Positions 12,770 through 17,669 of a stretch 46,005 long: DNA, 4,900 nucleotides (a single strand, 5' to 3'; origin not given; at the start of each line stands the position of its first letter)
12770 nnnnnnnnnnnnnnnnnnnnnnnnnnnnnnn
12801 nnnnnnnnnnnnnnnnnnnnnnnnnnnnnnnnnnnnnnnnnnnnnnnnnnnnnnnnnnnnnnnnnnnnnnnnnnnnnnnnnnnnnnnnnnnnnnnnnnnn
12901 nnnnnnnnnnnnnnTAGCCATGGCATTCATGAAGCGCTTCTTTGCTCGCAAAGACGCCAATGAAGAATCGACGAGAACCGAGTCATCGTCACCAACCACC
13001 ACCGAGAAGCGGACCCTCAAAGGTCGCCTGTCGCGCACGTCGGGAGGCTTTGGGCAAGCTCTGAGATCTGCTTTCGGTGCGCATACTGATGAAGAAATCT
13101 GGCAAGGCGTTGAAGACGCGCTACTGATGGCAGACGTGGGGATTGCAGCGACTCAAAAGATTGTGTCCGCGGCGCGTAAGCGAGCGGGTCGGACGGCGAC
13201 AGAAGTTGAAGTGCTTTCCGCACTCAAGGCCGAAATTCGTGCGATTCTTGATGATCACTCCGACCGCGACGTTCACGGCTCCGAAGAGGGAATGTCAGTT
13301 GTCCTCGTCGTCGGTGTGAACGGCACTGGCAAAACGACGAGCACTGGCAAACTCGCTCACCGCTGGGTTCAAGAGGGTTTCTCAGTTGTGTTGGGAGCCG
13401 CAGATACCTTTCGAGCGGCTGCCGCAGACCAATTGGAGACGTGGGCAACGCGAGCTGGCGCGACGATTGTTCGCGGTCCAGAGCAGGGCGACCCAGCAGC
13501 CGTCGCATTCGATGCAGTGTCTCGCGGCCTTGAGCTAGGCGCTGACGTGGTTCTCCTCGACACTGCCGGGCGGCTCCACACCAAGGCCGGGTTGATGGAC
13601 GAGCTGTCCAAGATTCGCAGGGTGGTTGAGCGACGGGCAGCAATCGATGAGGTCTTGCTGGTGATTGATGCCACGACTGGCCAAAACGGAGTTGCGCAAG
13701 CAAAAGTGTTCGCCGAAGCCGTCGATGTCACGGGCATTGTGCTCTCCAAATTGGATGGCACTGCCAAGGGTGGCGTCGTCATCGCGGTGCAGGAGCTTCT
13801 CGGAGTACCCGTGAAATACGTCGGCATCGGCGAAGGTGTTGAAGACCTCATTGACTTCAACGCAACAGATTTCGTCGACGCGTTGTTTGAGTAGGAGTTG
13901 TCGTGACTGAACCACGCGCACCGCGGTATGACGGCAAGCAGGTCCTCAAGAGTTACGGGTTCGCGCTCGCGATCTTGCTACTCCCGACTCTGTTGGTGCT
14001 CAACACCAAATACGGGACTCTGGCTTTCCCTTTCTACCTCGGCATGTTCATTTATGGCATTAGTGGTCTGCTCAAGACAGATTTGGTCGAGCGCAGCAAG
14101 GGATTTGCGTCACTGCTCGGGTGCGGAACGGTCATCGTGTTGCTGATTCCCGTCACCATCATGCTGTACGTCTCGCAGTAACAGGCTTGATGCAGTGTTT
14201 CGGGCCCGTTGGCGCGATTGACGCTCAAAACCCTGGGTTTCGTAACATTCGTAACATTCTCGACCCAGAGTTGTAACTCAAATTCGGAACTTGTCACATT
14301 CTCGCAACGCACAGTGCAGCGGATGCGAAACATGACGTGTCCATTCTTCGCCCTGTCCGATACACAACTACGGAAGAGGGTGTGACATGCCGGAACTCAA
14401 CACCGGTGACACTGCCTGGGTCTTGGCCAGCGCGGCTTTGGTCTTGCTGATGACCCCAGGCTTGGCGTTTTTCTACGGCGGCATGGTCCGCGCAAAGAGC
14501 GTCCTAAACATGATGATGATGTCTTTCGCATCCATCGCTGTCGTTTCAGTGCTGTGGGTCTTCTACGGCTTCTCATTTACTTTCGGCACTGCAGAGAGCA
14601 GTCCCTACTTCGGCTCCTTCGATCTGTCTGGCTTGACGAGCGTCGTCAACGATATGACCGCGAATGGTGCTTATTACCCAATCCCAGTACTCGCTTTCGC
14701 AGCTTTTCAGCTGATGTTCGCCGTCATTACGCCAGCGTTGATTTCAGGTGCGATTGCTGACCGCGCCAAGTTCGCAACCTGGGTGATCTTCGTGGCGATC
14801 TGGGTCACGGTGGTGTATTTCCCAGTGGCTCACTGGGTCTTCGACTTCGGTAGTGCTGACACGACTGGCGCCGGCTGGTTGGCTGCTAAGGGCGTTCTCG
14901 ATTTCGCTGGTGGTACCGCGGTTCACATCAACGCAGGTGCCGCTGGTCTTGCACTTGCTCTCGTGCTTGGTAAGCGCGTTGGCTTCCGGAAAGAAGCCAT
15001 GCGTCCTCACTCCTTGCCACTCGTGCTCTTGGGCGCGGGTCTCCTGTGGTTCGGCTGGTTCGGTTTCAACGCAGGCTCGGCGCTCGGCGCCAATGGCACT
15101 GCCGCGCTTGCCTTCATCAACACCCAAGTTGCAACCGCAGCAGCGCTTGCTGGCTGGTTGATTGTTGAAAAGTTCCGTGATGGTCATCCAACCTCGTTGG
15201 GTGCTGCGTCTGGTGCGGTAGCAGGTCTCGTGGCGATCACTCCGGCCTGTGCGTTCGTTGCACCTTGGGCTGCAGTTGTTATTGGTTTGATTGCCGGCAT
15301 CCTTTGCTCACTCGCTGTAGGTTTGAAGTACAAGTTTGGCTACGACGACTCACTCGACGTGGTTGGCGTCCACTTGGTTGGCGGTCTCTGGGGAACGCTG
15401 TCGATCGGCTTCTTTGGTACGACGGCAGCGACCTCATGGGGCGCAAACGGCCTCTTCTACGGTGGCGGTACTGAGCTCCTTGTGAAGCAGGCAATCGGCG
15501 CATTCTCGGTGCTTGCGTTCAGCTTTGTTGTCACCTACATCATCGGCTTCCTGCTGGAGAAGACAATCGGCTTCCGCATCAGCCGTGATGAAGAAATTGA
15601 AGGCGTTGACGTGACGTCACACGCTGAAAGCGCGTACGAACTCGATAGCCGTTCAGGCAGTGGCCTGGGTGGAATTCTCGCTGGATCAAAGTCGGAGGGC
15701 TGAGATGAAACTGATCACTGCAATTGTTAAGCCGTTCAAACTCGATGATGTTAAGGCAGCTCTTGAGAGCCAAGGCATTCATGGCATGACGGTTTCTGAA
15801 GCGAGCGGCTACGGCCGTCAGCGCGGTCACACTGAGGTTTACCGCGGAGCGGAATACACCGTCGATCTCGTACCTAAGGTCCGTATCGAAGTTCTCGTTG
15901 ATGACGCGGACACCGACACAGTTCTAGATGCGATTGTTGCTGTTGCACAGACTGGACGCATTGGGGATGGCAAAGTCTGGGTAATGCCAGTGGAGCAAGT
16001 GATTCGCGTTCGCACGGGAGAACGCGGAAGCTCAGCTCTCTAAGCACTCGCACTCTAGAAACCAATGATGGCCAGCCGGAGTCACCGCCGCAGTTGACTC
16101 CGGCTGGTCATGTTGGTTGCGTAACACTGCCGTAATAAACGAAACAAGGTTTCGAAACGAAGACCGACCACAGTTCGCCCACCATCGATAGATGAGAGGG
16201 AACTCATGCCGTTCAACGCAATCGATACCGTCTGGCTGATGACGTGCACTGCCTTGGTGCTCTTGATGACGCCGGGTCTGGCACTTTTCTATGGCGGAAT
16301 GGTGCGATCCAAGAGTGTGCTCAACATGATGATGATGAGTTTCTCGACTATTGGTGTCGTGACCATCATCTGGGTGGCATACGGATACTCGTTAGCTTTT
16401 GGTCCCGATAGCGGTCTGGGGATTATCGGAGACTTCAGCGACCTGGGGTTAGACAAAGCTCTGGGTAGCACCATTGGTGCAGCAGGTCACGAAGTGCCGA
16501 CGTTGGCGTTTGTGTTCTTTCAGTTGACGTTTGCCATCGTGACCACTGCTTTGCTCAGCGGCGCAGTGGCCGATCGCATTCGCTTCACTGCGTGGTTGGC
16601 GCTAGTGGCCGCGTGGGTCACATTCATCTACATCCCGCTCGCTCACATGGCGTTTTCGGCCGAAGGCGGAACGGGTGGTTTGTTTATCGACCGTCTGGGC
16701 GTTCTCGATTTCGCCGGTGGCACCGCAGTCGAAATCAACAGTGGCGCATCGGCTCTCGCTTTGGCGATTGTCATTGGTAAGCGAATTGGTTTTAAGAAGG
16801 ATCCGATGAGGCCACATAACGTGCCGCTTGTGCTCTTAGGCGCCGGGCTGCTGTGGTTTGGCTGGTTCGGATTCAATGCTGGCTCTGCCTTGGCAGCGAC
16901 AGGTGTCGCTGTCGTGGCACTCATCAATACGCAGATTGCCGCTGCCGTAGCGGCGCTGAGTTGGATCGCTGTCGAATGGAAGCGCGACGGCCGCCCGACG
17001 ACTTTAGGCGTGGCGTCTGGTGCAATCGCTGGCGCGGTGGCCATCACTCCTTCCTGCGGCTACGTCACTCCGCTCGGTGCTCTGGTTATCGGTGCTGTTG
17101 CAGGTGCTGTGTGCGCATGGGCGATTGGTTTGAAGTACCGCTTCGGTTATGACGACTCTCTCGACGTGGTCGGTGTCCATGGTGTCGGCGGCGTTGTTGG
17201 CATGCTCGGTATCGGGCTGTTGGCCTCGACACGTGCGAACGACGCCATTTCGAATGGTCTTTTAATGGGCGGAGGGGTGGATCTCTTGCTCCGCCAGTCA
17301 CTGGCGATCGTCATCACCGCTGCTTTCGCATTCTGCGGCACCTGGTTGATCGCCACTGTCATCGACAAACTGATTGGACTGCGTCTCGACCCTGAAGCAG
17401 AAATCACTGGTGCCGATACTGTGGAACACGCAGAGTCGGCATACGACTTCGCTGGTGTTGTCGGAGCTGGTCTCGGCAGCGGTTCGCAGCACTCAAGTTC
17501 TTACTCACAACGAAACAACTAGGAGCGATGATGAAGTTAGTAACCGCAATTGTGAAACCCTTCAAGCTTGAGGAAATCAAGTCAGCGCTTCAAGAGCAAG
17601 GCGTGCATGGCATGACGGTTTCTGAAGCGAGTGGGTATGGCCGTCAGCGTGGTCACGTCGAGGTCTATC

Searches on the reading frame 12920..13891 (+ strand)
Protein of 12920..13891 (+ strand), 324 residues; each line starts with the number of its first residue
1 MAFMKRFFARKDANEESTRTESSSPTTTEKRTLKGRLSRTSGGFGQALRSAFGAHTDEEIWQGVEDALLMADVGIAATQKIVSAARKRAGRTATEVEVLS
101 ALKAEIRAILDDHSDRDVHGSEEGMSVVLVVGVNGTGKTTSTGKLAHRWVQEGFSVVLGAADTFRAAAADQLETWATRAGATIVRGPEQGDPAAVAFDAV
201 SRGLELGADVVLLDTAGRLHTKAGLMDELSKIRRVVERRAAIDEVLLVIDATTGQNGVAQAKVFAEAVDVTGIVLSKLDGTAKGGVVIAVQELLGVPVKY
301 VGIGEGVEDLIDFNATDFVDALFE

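Call 7: search_protein_families(library=pfam, proteins=[window:12920-13891:+], max_evalue=0.001)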
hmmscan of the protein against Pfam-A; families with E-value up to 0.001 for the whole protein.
window:12920-13891:+ (324 aa): 5 families
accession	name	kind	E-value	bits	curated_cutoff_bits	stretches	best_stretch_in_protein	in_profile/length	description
PF00448.28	SRP54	-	1.9e-70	236.9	22.7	1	126-323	2-195/196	SRP54-type protein, GTPase domain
PF02881.24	SRP54_N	-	1.4e-09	38.5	22.4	1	44-105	1-74/75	SRP54-type protein, helical bundle domain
PF13604.12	AAA_30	-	3.9e-07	30.4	27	1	123-223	16-104/191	AAA domain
PF13191.12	AAA_16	-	1.3e-05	26.2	32.6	1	111-251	13-140/167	AAA ATPase domain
PF13401.12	AAA_22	-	0.00059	20.6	27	0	126-243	6-117/130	AAA domain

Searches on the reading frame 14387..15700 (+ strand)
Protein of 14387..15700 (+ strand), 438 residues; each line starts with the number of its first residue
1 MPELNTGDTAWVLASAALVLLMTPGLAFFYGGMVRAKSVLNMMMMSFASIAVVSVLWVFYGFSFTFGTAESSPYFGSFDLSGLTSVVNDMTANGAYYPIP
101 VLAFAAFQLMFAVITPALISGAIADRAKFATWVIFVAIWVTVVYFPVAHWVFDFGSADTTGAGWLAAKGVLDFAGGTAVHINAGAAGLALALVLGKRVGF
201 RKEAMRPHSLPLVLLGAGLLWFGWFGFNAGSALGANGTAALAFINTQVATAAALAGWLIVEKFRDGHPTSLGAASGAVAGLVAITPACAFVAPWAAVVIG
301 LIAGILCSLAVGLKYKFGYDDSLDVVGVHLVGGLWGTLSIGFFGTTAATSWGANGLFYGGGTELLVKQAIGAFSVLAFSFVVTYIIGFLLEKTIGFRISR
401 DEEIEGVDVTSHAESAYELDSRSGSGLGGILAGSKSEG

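Call 7: search_protein_families(library=pfam, proteins=[window:14387-15700:+], max_evalue=0.001)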
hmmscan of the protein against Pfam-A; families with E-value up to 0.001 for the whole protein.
window:14387-15700:+ (438 aa): 1 family
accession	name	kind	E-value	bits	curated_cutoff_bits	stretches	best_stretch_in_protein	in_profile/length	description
PF00909.26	Ammonium_transp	-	3.4e-128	428.2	23.2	1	10-417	1-399/399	Ammonium Transporter Family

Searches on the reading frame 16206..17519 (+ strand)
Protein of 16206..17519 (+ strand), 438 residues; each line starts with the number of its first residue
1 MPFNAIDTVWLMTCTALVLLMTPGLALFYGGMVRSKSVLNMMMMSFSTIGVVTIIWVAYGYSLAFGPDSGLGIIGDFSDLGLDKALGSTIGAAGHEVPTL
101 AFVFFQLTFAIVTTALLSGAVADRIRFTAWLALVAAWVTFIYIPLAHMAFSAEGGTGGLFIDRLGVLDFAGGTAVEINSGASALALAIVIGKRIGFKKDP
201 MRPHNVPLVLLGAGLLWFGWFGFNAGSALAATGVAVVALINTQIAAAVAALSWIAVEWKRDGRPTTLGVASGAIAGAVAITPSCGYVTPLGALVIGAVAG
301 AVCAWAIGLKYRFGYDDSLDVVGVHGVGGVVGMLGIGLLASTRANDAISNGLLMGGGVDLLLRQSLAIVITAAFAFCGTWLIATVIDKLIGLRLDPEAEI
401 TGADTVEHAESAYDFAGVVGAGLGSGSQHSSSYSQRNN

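Call 7: search_protein_families(library=pfam, proteins=[window:16206-17519:+], max_evalue=0.001)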
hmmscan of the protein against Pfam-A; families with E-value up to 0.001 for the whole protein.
window:16206-17519:+ (438 aa): 1 family
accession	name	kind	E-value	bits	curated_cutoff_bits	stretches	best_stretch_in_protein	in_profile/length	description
PF00909.26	Ammonium_transp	-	3.2e-123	411.8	23.2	1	9-413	1-399/399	Ammonium Transporter Family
